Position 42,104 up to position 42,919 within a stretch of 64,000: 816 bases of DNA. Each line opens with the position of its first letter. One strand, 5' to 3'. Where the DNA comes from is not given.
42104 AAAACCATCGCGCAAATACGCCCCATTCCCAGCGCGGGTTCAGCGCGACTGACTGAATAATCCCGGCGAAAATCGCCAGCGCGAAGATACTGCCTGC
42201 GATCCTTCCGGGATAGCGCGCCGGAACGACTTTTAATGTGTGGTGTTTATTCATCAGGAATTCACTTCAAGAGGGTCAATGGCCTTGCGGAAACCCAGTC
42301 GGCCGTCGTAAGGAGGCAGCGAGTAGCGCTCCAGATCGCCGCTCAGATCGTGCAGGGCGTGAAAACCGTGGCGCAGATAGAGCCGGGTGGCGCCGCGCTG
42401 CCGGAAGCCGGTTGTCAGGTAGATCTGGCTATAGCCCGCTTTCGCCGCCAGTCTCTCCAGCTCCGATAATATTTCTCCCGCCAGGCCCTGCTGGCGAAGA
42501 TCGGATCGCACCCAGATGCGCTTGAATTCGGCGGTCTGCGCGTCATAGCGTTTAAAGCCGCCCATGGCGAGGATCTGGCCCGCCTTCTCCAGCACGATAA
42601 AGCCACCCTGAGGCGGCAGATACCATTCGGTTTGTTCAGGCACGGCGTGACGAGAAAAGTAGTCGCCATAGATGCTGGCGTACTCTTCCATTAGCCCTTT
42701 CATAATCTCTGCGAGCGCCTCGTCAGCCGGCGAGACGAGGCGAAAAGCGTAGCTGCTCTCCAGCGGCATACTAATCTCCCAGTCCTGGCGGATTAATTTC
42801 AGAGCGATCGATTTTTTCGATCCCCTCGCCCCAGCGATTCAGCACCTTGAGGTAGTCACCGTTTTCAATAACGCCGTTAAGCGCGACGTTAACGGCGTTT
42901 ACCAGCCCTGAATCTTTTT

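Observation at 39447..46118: Operon of two LLM flavin monooxygenases, a GNAT, two SBPs, permease and ATPase: candidate S-alkyl-cysteine / organosulfur salvage system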

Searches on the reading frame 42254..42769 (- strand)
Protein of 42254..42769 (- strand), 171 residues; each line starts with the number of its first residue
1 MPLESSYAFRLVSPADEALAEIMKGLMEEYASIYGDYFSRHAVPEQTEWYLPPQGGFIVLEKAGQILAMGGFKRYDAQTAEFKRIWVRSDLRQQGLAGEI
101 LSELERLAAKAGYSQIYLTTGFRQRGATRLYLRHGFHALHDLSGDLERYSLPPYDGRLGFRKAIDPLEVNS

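Call 3: search_protein_families(library=pfam, proteins=[window:42254-42769:-])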
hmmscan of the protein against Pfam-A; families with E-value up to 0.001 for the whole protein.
window:42254-42769:- (171 aa): 4 families
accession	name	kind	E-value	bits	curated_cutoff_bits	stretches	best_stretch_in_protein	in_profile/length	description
PF00583.31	Acetyltransf_1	-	5.2e-16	59.4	20.7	1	25-136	3-116/116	Acetyltransferase (GNAT) family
PF13508.13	Acetyltransf_7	-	2.4e-11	44.3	27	1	54-137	2-83/84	Acetyltransferase (GNAT) domain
PF13673.13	Acetyltransf_10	-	1.3e-06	28.8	23.6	1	57-139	33-110/128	Acetyltransferase (GNAT) domain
PF13302.13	Acetyltransf_3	-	0.00037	21.6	25.4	1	10-137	5-138/138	Acetyltransferase (GNAT) domain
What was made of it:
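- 42254..42769 (-): GNAT N-acetyltransferase of a subfamily distinct from SnaA/ScmL. Predicted to N-acetylate the imported S-substituted cysteine. PF00583 (call 3).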

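Call 4: search_protein_families(library=ncbifam, proteins=[window:42254-42769:-])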
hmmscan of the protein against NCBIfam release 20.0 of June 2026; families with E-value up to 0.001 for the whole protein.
window:42254-42769:- (171 aa): 6 families
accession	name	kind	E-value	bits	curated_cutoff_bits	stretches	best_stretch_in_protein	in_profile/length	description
NF040501.1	resist_ArsN2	equivalog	4.7e-07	29.5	125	1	56-138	25-103/133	arsenic resistance N-acetyltransferase ArsN2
TIGR01575.1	rimI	equivalog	9e-07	29.1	86.4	1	55-138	32-114/132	ribosomal protein S18-alanine N-acetyltransferase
NF003641.0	PRK05279.1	equivalog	7.3e-05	21.8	344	1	57-136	336-412/441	amino-acid N-acetyltransferase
NF005840.0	PRK07757.1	equivalog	0.00049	20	154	1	57-120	44-107/153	N-acetyltransferase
NF041716.1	HxA_phane_GNAT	equivalog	0.00068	19.6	250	1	81-138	84-142/152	cyclophane-containing RiPP N-acetyltransferase HaaN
NF040503.1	resist_ArsN1a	equivalog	0.00073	19.3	170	1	58-137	51-134/159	arsinothricin resistance N-acetyltransferase ArsN1 family A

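Call 8: find_encoding_contigs(protein=window:42254-42769:-, flank=10000, max_places=6)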
Protein window:42254-42769:- (171 aa): 2 contigs read that carry it; 2 places shown.
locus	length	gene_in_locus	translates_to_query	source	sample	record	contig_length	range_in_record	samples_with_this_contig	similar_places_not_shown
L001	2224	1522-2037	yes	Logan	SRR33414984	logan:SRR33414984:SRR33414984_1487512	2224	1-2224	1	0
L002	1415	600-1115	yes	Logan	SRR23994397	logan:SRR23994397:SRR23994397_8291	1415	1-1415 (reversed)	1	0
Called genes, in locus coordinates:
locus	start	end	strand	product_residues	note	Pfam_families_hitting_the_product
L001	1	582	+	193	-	?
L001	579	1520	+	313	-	PF00497:SBP_bac_3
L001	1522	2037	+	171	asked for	PF00583:Acetyltransf_1, PF13673:Acetyltransf_10 (weak), PF13508:Acetyltransf_7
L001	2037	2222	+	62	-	?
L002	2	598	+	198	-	?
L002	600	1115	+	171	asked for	PF00583:Acetyltransf_1, PF13673:Acetyltransf_10 (weak), PF13508:Acetyltransf_7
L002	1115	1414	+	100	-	?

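Call 9: search_solved_structures(query=window:42254-42769:-, max_evalue=0.01)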
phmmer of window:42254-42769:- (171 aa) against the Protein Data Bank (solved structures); distinct sequences matched with E-value up to 0.01: 3.
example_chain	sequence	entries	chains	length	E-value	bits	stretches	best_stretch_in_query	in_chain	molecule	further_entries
6ao7_A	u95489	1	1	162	5.9e-05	26.4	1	63-141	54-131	Acetyltransferase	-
3lod_A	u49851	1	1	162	0.00013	25.3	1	50-137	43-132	Putative acyl-CoA N-acyltransferase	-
8iym_A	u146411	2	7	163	0.0035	20.6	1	55-138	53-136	N-acetyltransferase domain-containing protein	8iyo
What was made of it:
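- Tried and rejected: Solved-structure search for the GNAT gave only weak hits to uncharacterised acetyltransferases (call 9).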

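Call 10: find_homologous_proteins(query=window:42254-42769:-, max_evalue=0.00001)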
Query window:42254-42769:- (171 aa): 158 proteins with E <= 0.00001 among 298 candidates; the best 120 are listed.
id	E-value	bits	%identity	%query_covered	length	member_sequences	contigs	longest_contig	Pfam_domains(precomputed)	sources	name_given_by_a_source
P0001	2.1e-107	374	98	100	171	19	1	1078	PF13673.14,PF13302.14,PF13508.14,PF00583.32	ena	-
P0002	3.1e-56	208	61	94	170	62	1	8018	PF13673.14,PF13508.14,PF00583.32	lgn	-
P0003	1.9e-55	205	58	96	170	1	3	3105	PF13673.14,PF13508.14,PF23209.2,PF00583.32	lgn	-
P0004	2.9e-55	205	59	94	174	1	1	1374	PF13673.14,PF13508.14,PF00583.32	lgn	-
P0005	8.4e-55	203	62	94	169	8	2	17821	PF13673.14,PF13508.14,PF00583.32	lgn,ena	-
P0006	1.3e-54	203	63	91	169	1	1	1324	PF13673.14,PF13508.14,PF00583.32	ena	-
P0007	1.6e-54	202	63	94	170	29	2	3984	PF13508.14,PF00583.32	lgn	-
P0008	4.7e-54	201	62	93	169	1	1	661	PF13673.14,PF13508.14,PF00583.32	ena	-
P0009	5.7e-54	201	62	94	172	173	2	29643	PF13673.14,PF13508.14,PF23209.2,PF00583.32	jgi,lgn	jgi:GNAT superfamily N-acetyltransferase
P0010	5.8e-54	201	59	94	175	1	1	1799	PF13673.14,PF13508.14,PF23209.2,PF00583.32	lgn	-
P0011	1.3e-53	199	59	98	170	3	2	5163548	PF13673.14,PF13508.14,PF23209.2,PF00583.32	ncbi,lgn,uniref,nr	ncbi:GNAT superfamily N-acetyltransferase [Erwinia toletana]|uniref:GNAT superfamily N-acetyltransfe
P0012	1.7e-53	199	60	94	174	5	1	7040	PF13673.14,PF13508.14,PF00583.32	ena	-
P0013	1.9e-53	199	62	91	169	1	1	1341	PF13673.14,PF13508.14,PF00583.32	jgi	jgi:GNAT superfamily N-acetyltransferase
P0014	2.3e-53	199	62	91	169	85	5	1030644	PF13673.14,PF13508.14,PF00583.32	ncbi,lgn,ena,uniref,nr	ncbi:GNAT family N-acetyltransferase [Kosakonia cowanii]|uniref:GNAT family N-acetyltransferase n=1 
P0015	2.8e-53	198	62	91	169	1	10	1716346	PF13508.14,PF00583.32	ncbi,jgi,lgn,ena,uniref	ncbi:GNAT family N-acetyltransferase [Scandinavium sp. M-37]|jgi:GNAT superfamily N-acetyltransferas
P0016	2.8e-53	198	60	93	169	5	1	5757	PF13673.14,PF13508.14,PF00583.32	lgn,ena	-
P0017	2.8e-53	198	62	91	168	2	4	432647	PF13508.14,PF00583.32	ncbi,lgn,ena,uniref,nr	ncbi:GNAT family N-acetyltransferase [Pseudenterobacter timonensis]|uniref:GNAT family N-acetyltrans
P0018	3.2e-53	198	61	95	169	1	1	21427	PF13673.14,PF13508.14,PF00583.32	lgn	-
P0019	3.4e-53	198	62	91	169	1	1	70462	PF13673.14,PF13508.14,PF00583.32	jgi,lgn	jgi:GNAT superfamily N-acetyltransferase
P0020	4.7e-53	198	62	91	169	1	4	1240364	PF13508.14,PF00583.32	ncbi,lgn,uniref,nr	ncbi:GNAT family N-acetyltransferase [Scandinavium sp. V105_16]|uniref:GNAT family N-acetyltransfera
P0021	5.0e-53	198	62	91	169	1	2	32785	PF13673.14,PF13508.14,PF00583.32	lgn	-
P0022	6.5e-53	197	62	91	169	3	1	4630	PF13508.14,PF00583.32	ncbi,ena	-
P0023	6.7e-53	197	60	93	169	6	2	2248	PF13673.14,PF13508.14,PF00583.32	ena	-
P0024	6.8e-53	197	62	91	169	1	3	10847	PF13508.14,PF00583.32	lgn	-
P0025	7.7e-53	197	60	93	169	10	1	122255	PF13673.14,PF13508.14,PF00583.32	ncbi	-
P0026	8.8e-53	197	62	91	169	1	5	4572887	PF13673.14,PF13508.14,PF00583.32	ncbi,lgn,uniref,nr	ncbi:GNAT family N-acetyltransferase [Lelliottia amnigena]|uniref:GNAT family N-acetyltransferase n=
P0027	1.0e-52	196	58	98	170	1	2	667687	PF13673.14,PF13508.14,PF08445.17,PF23209.2,PF00583.32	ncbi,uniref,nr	ncbi:GNAT family N-acetyltransferase [Erwiniaceae bacterium BAC15a-03b]|uniref:GNAT family N-acetylt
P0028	1.0e-52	196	60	93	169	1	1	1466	PF13673.14,PF13508.14,PF00583.32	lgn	-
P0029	1.2e-52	196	62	91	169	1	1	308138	PF13673.14,PF13508.14,PF00583.32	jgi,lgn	jgi:GNAT superfamily N-acetyltransferase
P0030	1.3e-52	196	62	91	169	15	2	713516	PF13673.14,PF13508.14,PF00583.32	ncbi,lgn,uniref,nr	ncbi:GNAT family N-acetyltransferase [Scandinavium sp. TWS1a]|uniref:GNAT family N-acetyltransferase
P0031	2.1e-52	195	62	91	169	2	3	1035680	PF13508.14,PF00583.32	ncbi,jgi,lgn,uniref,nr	ncbi:GNAT family N-acetyltransferase [Enterobacter asburiae]|uniref:GNAT family N-acetyltransferase 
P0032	2.4e-52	195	62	91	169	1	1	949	PF13673.14,PF13508.14,PF00583.32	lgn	-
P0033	3.8e-52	195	61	94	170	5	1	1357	PF13673.14,PF13508.14,PF00583.32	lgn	-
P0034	3.9e-52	195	61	91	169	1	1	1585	PF13673.14,PF13508.14,PF00583.32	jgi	-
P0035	4.4e-52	194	61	91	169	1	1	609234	PF13673.14,PF13508.14,PF00583.32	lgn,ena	-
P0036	4.4e-52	194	61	93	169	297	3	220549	PF13508.14,PF00583.32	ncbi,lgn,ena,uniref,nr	ncbi:GNAT family N-acetyltransferase [Raoultella ornithinolytica]|uniref:GNAT family N-acetyltransfe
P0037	4.6e-52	194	62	91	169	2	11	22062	PF13673.14,PF13508.14,PF00583.32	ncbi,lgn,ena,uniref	ncbi:GNAT family N-acetyltransferase [Huaxiibacter chinensis]|uniref:GNAT family N-acetyltransferase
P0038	6.6e-52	194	62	91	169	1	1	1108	PF13673.14,PF13508.14,PF00583.32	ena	-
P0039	8.0e-52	194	58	94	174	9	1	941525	PF13673.14,PF13508.14,PF23209.2,PF00583.32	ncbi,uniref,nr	ncbi:GNAT family N-acetyltransferase [Erwinia piriflorinigrans]|uniref:Putative N-acetyltransferase 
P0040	9.9e-52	193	60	92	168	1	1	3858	PF13673.14,PF13508.14,PF00583.32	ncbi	-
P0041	1.0e-51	193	60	93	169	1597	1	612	PF13508.14,PF00583.32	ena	-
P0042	1.0e-51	193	60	92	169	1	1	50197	PF13673.14,PF13508.14,PF00583.32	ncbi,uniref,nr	ncbi:GNAT family N-acetyltransferase [Enterobacter sp. Bisph1]|uniref:GNAT family N-acetyltransferas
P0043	1.1e-51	193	60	91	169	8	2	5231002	PF13673.14,PF13508.14,PF08445.17,PF00583.32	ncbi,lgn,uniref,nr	ncbi:GNAT family N-acetyltransferase [Kosakonia sp. ML.JS2a]|uniref:GNAT family N-acetyltransferase 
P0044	1.5e-51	193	60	91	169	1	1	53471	PF13673.14,PF13508.14,PF00583.32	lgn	-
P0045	1.6e-51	193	61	91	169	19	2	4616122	PF13673.14,PF13508.14,PF00583.32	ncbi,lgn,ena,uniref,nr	ncbi:GNAT family N-acetyltransferase [Enterobacteriaceae bacterium 155047]|uniref:GNAT family N-acet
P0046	1.6e-51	193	59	91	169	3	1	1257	PF13508.14,PF00583.32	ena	-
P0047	1.9e-51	192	61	91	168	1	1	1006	PF13673.14,PF13508.14,PF00583.32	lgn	-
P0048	2.5e-51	192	60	93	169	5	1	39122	PF13508.14,PF00583.32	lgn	-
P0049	2.7e-51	192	60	93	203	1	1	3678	PF13673.14,PF13508.14,PF00583.32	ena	-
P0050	4.4e-51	191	60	93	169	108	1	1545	PF13673.14,PF13508.14,PF00583.32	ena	-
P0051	9.1e-51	190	59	91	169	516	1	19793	PF13673.14,PF13508.14,PF00583.32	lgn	-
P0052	1.0e-50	190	60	91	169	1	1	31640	PF13673.14,PF13508.14,PF00583.32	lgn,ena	-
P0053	1.1e-50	190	60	91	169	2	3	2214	PF13673.14,PF13508.14,PF00583.32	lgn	-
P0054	1.4e-50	190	60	92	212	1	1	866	PF13673.14,PF13508.14,PF00583.32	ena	-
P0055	1.4e-50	190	60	91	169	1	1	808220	PF13673.14,PF13508.14,PF00583.32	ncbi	ncbi:GNAT family N-acetyltransferase [Lelliottia amnigena]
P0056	1.5e-50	189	60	91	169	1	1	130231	PF13673.14,PF13508.14,PF00583.32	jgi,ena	-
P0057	1.8e-50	189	59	91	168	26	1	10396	PF13673.14,PF13508.14,PF00583.32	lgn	-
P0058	1.9e-50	189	59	91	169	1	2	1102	PF13673.14,PF13508.14,PF00583.32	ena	-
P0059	1.9e-50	189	58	91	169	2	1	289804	PF13508.14,PF00583.32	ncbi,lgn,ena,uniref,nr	ncbi:GNAT family N-acetyltransferase [Cedecea davisae]|uniref:GNAT family N-acetyltransferase n=1 Ta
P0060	1.9e-50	189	59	93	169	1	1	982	PF13673.14,PF13508.14,PF00583.32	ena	-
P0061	2.0e-50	189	60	91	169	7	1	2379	PF13673.14,PF13508.14,PF00583.32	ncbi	ncbi:N-acetylglutamate synthase [compost metagenome]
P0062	2.1e-50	189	60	93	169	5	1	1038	PF13673.14,PF13508.14,PF00583.32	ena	-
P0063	2.5e-50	189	59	91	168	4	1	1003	PF13508.14,PF00583.32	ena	-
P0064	2.6e-50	189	60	91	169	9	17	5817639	PF13508.14,PF00583.32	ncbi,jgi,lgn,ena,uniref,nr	ncbi:GNAT family N-acetyltransferase [Kosakonia radicincitans DSM 16656]|uniref:GNAT family N-acetyl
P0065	2.7e-50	189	59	91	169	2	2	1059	PF13673.14,PF13508.14,PF00583.32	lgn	-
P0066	3.1e-50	188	58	93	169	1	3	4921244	PF13673.14,PF13508.14,PF00583.32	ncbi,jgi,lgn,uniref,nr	ncbi:GNAT family N-acetyltransferase [Kosakonia sp. BK9b]|uniref:GNAT family N-acetyltransferase n=1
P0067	3.4e-50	188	59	93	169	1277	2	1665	PF13673.14,PF13508.14,PF00583.32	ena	-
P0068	3.6e-50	188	59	91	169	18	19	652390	PF13673.14,PF13508.14,PF00583.32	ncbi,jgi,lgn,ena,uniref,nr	ncbi:N-acetyltransferase [Pluralibacter gergoviae]|uniref:GNAT family N-acetyltransferase n=1 Tax=Pl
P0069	6.1e-50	187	57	93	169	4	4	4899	PF13508.14,PF00583.32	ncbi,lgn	-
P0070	7.5e-50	187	60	91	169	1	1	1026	PF13673.14,PF13508.14,PF00583.32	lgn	-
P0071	7.8e-50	187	58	93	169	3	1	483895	PF13673.14,PF13508.14,PF00583.32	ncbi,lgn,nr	ncbi:GNAT family N-acetyltransferase [Serratia rubidaea]|nr:GNAT family N-acetyltransferase [Serrati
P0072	7.9e-50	187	58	91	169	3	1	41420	PF13673.14,PF13508.14,PF00583.32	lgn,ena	-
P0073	1.0e-49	187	60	91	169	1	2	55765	PF13508.14,PF00583.32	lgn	-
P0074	1.0e-49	187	57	93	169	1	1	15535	PF13508.14,PF00583.32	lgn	-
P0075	3.2e-49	185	58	96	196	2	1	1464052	PF13673.14,PF13508.14,PF00583.32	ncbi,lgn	-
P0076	5.2e-49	184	57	93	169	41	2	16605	PF13508.14,PF00583.32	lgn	-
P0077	6.3e-49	184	59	91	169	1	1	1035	PF13508.14,PF00583.32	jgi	-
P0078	6.8e-49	184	57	92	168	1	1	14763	PF13673.14,PF13508.14,PF00583.32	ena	-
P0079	8.2e-49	184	57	92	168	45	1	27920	PF13673.14,PF13508.14,PF23209.2,PF00583.32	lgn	-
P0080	8.4e-49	184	57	92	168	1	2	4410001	PF13673.14,PF13508.14,PF00583.32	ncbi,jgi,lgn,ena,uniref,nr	ncbi:GNAT family N-acetyltransferase [Enterobacter sp. C2]|uniref:GNAT family N-acetyltransferase n=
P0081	9.3e-49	184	57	92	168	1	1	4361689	PF13673.14,PF13508.14,PF00583.32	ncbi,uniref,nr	ncbi:GNAT family N-acetyltransferase [Pseudescherichia vulneris]|uniref:GNAT family N-acetyltransfer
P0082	1.1e-48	183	59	86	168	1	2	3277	PF13673.14,PF13508.14,PF00583.32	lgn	-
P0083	1.2e-48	183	57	92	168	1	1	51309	PF13673.14,PF13508.14,PF23209.2,PF00583.32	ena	-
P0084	1.5e-48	183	59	93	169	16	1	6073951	PF13673.14,PF13508.14,PF00583.32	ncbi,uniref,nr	ncbi:Predicted acetyltransferase [Raoultella terrigena]|uniref:Predicted acetyltransferase n=1 Tax=R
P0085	1.6e-48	183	58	93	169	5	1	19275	PF13673.14,PF13508.14,PF00583.32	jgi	jgi:GNAT superfamily N-acetyltransferase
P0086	1.7e-48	183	59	91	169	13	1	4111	PF13673.14,PF13508.14,PF00583.32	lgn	-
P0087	1.9e-48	183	57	92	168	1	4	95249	PF13673.14,PF13508.14,PF00583.32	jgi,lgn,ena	-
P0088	2.0e-48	183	57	92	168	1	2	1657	PF13673.14,PF13508.14,PF00583.32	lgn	-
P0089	2.1e-48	182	57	92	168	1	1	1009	PF13673.14,PF13508.14,PF00583.32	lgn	-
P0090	2.2e-48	182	57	92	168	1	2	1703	PF13673.14,PF13508.14,PF00583.32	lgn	-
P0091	2.3e-48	182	57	92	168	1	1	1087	PF13673.14,PF13508.14,PF00583.32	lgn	-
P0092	2.6e-48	182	56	92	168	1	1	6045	PF13673.14,PF13508.14,PF00583.32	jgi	-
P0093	3.7e-48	182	56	92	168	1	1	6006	PF13673.14,PF13508.14,PF00583.32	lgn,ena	-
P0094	4.1e-48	182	55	92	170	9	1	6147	PF13673.14,PF13508.14,PF00583.32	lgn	-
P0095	4.5e-48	181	57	92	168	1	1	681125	PF13673.14,PF13508.14,PF00583.32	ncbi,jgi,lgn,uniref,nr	ncbi:GNAT family N-acetyltransferase [Pseudescherichia sp.]|uniref:GNAT family N-acetyltransferase n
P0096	4.7e-48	181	57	92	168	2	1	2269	PF13673.14,PF13508.14,PF00583.32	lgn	-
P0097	5.0e-48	181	56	92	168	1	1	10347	PF13673.14,PF13508.14,PF00583.32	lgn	-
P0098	5.3e-48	181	59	86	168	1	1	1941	PF13673.14,PF13508.14,PF23209.2,PF00583.32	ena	-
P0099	6.4e-48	181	57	92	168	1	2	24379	PF13673.14,PF13508.14,PF23209.2,PF00583.32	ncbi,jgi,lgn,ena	-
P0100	7.8e-48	181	56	92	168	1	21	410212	PF13673.14,PF13508.14,PF23209.2,PF00583.32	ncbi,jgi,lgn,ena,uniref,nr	ncbi:GNAT family N-acetyltransferase [Escherichia sp. ESNIH1]|uniref:GNAT family N-acetyltransferase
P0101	8.7e-48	180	57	92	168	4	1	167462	PF13673.14,PF13508.14,PF00583.32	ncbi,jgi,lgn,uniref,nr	ncbi:GNAT family N-acetyltransferase [Pseudescherichia sp.]|uniref:GNAT family N-acetyltransferase n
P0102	9.6e-48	180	56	92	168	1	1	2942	PF13673.14,PF13508.14,PF00583.32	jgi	-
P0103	1.0e-47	180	56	92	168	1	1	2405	PF13673.14,PF13508.14,PF00583.32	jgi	-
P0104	1.1e-47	180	59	86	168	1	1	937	PF13673.14,PF13508.14,PF23209.2,PF00583.32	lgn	-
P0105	1.4e-47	180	58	86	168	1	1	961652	PF13673.14,PF13508.14,PF23209.2,PF00583.32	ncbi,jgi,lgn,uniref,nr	ncbi:GNAT family N-acetyltransferase [Pseudescherichia sp.]|uniref:GNAT family N-acetyltransferase n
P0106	1.7e-47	180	56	92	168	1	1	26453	PF13673.14,PF13508.14,PF23209.2,PF00583.32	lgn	-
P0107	2.3e-47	179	57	92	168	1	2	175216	PF13673.14,PF13508.14,PF00583.32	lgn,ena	-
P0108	2.3e-47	179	56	92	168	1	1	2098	PF13673.14,PF13508.14,PF00583.32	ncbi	-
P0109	2.4e-47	179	57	92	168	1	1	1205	PF13673.14,PF13508.14,PF00583.32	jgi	-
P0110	3.1e-47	179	56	92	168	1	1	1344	PF13673.14,PF13508.14,PF23209.2,PF00583.32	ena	-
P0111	3.4e-47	179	58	86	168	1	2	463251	PF13673.14,PF13508.14,PF00583.32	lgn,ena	-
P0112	4.7e-47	178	55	97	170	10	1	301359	PF13673.14,PF13508.14,PF00583.32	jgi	jgi:GNAT superfamily N-acetyltransferase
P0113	4.9e-47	178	58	91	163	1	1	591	PF13508.14,PF00583.32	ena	-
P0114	2.4e-46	176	57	86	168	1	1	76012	PF13673.14,PF13508.14,PF00583.32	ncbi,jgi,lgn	-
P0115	5.8e-46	175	57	91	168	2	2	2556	PF13673.14,PF13508.14,PF23209.2,PF00583.32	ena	-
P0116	6.0e-46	174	56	91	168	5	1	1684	PF13673.14,PF13508.14,PF00583.32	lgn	-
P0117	1.4e-45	173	55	93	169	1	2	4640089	PF13673.14,PF13508.14,PF23209.2,PF00583.32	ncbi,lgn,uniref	ncbi:GNAT family N-acetyltransferase [Buttiauxella gaviniae]|uniref:GNAT family N-acetyltransferase 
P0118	2.4e-45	173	60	84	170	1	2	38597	PF13673.14,PF13508.14,PF00583.32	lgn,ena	-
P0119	1.3e-44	170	55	91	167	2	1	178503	PF13673.14,PF13508.14,PF23209.2,PF00583.32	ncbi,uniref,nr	ncbi:GCN5 family N-acetyltransferase [Buttiauxella noackiae ATCC 51607]|uniref:GCN5 family N-acetylt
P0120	1.8e-44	170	55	91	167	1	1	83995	PF13673.14,PF13508.14,PF23209.2,PF00583.32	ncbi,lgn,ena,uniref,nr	ncbi:GCN5 family N-acetyltransferase [Buttiauxella gaviniae ATCC 51604]|uniref:GCN5 family N-acetylt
